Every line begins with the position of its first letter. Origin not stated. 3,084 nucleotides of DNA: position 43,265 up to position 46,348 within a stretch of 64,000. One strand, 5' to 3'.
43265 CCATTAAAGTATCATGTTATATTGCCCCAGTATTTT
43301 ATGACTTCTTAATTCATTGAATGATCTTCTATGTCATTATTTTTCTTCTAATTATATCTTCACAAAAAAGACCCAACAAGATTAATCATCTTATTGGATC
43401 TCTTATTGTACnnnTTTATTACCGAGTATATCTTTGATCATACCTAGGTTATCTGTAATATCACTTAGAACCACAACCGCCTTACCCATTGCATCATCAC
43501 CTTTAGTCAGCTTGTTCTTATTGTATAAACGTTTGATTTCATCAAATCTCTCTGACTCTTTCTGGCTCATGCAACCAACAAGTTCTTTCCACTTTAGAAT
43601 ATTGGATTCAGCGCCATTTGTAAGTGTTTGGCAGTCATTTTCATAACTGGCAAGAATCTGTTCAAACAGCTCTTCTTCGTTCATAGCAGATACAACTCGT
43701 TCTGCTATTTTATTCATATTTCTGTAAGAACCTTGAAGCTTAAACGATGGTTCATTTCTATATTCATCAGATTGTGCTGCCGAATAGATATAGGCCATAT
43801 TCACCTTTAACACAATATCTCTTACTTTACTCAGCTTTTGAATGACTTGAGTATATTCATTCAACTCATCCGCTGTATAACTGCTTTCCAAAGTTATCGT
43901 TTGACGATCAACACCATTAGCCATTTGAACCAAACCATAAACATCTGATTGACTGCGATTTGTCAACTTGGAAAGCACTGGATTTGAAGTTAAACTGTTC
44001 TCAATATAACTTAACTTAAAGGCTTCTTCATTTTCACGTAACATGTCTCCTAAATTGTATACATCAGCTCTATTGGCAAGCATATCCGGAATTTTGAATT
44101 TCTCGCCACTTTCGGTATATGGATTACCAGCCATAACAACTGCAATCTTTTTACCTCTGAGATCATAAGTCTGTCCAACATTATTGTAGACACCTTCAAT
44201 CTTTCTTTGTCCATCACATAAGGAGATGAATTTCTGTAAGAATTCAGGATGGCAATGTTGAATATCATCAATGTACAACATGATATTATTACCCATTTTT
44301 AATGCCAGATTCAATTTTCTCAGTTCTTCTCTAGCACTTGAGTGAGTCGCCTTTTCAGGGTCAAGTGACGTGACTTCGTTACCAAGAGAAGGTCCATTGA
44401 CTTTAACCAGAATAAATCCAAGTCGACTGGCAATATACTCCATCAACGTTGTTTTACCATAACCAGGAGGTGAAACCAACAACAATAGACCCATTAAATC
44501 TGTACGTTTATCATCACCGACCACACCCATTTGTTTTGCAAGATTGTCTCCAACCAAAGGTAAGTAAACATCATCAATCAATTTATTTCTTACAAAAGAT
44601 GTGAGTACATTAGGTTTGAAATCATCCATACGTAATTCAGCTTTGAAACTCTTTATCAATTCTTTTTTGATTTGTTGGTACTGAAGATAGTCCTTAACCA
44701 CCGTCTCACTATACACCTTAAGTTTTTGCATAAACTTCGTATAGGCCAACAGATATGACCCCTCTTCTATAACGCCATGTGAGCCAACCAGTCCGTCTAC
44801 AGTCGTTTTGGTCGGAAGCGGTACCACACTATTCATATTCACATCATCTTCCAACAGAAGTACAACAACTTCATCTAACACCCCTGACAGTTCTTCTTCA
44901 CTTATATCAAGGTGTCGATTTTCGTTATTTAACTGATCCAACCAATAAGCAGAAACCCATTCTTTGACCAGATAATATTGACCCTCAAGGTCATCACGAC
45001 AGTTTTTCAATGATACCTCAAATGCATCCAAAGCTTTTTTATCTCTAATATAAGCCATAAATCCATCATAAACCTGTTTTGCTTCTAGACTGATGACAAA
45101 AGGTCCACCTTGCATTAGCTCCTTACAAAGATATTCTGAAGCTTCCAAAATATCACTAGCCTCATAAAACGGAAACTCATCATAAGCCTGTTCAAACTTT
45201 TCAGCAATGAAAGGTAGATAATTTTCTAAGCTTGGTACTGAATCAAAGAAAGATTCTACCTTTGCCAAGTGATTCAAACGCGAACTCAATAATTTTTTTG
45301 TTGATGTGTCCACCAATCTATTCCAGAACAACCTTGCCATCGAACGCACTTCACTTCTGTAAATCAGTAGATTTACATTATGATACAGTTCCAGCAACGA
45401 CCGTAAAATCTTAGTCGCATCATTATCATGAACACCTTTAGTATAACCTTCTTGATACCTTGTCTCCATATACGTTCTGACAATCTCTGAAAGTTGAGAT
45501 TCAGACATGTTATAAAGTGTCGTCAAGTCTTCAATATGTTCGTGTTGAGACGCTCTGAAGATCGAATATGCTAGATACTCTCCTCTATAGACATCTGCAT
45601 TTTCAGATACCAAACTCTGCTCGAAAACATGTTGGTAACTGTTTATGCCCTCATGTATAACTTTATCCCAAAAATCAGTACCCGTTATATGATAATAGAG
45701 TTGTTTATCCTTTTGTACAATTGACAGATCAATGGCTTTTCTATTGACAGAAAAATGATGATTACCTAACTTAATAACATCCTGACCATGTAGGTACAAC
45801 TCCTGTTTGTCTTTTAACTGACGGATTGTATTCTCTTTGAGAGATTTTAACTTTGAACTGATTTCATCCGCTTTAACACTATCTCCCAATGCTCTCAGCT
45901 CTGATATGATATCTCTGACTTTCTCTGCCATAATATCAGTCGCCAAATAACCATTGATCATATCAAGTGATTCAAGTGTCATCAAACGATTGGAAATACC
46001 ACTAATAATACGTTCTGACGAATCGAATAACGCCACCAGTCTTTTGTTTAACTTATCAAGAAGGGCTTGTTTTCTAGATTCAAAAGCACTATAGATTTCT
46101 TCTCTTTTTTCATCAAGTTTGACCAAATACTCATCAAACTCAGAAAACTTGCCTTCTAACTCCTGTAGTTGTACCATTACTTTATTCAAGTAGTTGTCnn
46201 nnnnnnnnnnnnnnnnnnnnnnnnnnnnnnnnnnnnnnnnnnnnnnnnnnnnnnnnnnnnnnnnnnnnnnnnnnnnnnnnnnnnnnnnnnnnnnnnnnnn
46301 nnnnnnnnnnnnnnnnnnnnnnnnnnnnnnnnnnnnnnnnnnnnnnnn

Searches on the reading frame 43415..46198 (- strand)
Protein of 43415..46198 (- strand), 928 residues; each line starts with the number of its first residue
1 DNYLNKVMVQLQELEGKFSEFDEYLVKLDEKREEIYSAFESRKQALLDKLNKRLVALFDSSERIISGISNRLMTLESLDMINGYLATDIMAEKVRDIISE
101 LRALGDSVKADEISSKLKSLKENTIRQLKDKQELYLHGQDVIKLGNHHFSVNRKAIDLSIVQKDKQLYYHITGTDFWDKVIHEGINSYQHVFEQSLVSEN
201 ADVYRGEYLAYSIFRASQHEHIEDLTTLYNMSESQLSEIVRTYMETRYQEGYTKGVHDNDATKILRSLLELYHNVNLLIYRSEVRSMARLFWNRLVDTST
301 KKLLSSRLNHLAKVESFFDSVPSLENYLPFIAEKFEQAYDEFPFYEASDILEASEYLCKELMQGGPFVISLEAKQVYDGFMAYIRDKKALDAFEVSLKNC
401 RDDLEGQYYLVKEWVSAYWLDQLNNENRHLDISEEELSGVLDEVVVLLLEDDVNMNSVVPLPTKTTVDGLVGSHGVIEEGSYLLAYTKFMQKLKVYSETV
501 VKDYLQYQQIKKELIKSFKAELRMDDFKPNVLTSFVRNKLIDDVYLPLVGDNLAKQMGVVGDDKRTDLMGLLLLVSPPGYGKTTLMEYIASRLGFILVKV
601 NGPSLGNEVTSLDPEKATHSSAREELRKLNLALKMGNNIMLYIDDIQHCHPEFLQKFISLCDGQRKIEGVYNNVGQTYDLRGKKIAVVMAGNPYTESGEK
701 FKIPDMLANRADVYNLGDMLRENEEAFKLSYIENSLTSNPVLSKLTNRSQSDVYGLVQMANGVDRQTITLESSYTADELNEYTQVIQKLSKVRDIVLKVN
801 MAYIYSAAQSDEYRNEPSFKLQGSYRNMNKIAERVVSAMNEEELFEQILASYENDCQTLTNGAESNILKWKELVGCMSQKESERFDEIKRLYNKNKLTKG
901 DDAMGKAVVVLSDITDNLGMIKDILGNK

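Call 56: predict_structure(alignment_id=A3)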
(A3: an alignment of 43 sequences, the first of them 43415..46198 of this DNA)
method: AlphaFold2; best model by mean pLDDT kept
length: 928 residues; sequences in the alignment: 43
mean_pLDDT: 87.6   pTM: 0.69
mean pLDDT of the five models: 87.6, 87.0, 84.2, 84.3, 83.6
residues with pLDDT >= 90: 454; 70-90: 428; 50-70: 45; < 50: 1
segments of 3 or more residues with pLDDT < 50: none
pLDDT, mean of each block of 10 residues (from residue 1): 84 84 85 88 88 91 88 84 86 92 90 88 82 77 87 87 92 93 90 93 96 93 91 95 92 94 96 90 92 92 92 82 88 92 89 94 89 91 92 91 91 91 73 77 92 83 91 93 92 94 95 94 89 79 88 88 68 79 89 93 90 92 95 94 92 90 89 92 91 66 81 77 84 88 84 90 85 88 94 91 77 81 87 92 92 84 88 91 91 73 63 75 74
secondary structure, 60 per line:
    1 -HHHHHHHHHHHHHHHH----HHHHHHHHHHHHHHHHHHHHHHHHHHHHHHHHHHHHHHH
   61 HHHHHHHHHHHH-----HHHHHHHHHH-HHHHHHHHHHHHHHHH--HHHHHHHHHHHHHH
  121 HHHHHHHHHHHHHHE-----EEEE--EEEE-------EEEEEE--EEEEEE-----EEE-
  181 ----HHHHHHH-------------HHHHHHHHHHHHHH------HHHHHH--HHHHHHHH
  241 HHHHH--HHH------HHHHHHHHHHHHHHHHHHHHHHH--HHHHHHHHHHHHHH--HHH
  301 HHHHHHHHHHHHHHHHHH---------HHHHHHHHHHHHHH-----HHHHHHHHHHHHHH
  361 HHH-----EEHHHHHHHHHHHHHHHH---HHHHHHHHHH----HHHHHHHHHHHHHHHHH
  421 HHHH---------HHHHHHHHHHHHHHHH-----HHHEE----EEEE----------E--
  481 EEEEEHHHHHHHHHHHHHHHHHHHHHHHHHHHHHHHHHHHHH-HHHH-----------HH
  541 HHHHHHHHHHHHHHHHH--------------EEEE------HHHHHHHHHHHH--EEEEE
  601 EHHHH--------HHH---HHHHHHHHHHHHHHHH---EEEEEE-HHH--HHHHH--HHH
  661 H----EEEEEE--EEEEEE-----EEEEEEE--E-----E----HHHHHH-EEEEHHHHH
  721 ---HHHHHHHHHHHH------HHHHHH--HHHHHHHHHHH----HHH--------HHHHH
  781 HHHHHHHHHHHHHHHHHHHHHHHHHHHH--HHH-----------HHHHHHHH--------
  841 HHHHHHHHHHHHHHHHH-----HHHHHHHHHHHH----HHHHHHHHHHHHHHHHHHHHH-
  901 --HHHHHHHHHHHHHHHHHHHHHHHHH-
elements in order (helices of 4 or more, strands of 3 or more residues): H2-17 H22-72 H78-87 H89-104 H107-134 E141-144 E147-150 E158-163 E166-171 E177-179 H185-191 H205-218 H225-230 H233-245 H257-279 H282-295 H298-318 H328-341 H347-363 H371-386 H390-399 H404-424 H434-449 E464-467 E481-485 H486-522 H524-527 H539-557 E572-575 H582-593 E596-601 H602-605 H620-635 E639-644 H651-655 H658-661 E666-671 E674-679 E685-691 H705-710 E712-715 H716-720 H724-735 H742-747 H750-760 H776-808 H825-832 H841-857 H863-874 H879-899 H903-927
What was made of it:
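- On MoxR / AAA_5 clade of AAA+ ATPases: The model coordinates could not be inspected, so I could not judge whether it forms the clade's beta-hairpin (call 56).
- Closest known: MoxR-family AAA+ ATPases. Same: A beta-hairpin precedes sensor 1 in the model (call 56).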
